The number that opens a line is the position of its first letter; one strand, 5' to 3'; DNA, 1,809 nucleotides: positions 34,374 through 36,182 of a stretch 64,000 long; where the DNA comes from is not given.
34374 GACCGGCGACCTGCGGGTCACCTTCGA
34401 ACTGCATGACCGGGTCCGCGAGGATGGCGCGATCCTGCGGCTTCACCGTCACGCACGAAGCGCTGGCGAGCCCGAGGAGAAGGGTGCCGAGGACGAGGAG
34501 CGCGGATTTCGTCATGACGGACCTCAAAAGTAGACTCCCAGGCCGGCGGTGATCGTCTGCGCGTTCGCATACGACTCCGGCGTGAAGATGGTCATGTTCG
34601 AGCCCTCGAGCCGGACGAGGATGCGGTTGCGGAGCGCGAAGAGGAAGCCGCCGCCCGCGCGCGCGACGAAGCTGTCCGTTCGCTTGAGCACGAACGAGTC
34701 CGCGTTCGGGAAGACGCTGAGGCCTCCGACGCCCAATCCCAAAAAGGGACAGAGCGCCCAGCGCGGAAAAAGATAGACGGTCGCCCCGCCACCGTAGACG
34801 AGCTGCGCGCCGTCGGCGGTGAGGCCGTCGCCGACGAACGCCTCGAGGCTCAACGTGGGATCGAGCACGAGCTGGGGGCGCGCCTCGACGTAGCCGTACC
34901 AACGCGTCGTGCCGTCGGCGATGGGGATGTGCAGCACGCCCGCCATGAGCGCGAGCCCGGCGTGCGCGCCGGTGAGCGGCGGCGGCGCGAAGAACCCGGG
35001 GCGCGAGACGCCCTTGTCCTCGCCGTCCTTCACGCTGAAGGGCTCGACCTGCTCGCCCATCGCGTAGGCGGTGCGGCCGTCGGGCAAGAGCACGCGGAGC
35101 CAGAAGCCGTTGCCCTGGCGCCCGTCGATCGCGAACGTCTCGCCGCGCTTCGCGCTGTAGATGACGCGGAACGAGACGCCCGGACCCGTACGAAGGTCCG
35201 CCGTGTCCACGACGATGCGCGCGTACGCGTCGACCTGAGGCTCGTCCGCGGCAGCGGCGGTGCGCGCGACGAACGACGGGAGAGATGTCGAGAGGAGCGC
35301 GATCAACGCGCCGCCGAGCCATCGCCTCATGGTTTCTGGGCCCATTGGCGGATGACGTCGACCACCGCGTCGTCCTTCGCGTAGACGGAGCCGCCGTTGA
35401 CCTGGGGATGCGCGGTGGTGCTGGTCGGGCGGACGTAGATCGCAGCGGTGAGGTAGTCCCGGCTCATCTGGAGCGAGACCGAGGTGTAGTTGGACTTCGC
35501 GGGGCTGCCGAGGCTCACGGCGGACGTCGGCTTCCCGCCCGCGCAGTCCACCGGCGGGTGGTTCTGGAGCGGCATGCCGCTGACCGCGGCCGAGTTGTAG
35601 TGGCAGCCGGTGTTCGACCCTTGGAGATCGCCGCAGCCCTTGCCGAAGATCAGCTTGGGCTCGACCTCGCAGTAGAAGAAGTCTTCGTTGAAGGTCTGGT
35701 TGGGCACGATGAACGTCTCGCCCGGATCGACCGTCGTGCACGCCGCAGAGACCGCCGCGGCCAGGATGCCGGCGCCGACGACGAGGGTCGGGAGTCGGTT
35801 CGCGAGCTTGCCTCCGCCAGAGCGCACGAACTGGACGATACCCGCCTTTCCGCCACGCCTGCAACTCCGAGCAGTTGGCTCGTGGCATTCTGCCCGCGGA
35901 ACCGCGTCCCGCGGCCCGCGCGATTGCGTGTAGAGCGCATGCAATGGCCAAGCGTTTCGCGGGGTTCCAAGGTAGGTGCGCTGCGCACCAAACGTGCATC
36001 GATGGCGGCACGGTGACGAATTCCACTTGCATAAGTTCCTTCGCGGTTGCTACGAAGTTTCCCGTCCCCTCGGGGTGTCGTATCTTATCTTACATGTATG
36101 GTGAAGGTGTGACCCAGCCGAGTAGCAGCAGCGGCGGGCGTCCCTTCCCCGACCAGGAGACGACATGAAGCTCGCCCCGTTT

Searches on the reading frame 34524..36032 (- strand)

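Call 74: search_protein_families(library=pfam, proteins=[window:34524-36032:-], max_evalue=0.0001)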
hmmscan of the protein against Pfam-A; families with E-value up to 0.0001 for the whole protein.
window:34524-36032:- (502 aa): 1 family
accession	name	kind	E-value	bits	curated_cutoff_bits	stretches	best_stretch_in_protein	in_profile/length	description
PF08239.17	SH3_3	-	1.5e-08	35.1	27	1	277-324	2-48/54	Bacterial SH3 domain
